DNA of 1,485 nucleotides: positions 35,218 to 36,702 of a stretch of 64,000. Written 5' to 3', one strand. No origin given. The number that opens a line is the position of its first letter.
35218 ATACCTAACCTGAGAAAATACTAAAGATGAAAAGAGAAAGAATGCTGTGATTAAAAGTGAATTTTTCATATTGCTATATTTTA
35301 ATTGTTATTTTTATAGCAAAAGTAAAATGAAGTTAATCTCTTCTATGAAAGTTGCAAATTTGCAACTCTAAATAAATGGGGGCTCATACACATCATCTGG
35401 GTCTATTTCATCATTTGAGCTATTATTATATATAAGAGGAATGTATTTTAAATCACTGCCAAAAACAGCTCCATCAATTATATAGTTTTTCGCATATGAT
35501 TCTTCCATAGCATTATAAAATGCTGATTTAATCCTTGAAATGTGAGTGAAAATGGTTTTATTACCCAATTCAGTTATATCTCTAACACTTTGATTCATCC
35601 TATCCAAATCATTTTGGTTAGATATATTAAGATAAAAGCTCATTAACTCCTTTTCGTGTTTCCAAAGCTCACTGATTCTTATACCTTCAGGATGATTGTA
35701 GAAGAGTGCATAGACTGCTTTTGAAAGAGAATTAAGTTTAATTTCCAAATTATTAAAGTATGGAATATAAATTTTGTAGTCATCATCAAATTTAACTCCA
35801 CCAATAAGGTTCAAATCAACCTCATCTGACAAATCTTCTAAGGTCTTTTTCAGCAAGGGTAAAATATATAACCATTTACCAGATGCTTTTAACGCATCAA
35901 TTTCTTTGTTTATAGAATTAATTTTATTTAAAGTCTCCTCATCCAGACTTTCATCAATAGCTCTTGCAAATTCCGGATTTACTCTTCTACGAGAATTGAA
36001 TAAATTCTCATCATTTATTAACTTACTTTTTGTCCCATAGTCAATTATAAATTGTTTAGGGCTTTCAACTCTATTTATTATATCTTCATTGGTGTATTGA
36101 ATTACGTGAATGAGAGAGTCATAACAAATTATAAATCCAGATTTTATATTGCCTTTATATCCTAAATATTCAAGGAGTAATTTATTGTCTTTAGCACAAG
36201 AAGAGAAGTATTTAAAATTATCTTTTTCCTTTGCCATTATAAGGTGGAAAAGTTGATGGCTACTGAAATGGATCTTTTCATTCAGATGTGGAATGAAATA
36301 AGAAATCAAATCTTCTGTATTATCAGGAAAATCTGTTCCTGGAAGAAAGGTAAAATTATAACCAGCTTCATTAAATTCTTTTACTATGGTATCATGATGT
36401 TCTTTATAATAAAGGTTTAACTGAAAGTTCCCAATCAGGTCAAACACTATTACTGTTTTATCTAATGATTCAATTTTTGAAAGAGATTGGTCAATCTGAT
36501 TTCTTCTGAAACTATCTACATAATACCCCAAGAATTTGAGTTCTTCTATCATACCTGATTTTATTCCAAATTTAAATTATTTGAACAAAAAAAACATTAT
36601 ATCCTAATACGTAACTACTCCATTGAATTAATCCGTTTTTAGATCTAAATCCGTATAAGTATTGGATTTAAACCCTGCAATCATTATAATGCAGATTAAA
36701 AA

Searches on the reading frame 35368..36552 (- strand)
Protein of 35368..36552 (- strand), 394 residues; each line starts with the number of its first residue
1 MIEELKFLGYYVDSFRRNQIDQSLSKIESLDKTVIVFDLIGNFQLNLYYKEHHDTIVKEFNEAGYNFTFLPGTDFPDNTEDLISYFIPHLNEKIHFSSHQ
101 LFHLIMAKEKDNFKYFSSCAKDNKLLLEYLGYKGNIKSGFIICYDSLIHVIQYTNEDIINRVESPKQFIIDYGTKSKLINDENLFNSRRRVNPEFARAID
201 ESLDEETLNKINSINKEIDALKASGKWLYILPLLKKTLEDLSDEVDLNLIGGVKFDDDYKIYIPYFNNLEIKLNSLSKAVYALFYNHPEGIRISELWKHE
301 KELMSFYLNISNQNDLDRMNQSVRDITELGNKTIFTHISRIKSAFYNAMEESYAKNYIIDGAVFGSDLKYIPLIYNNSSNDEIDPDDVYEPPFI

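Call 3: search_protein_families(library=pfam, proteins=[window:35368-36552:-], max_evalue=0.1)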
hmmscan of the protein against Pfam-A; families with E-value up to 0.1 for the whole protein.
window:35368-36552:- (394 aa): 1 family
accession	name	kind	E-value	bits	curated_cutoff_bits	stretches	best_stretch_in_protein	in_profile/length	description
PF10412.15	TrwB_AAD_bind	-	0.033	13.5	20.5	1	18-89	30-100/387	Type IV secretion-system coupling protein DNA-binding domain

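Call 4: search_protein_families(library=padloc, proteins=[window:35368-36552:-], max_evalue=0.1)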
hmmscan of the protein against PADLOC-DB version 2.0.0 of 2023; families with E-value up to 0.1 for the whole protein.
window:35368-36552:- (394 aa): 0 families

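Call 5: search_protein_families(library=ncbifam, proteins=[window:35368-36552:-], max_evalue=1)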
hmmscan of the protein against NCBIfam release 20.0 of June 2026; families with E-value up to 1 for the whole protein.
window:35368-36552:- (394 aa): 1 family
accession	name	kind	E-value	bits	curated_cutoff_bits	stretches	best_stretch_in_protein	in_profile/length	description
NF045916.1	PhycobilmeDegNblA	equivalog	0.054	13.7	100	1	304-347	6-49/56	phycobilisome degradation protein NblA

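Call 6: search_protein_families(library=phrogs, proteins=[window:35368-36552:-], max_evalue=1)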
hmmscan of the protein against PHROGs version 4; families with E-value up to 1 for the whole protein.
window:35368-36552:- (394 aa): 1 family
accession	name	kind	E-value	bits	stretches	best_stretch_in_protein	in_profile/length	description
phrog_30945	-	unknown function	0.33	12.2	0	201-225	19-43/75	-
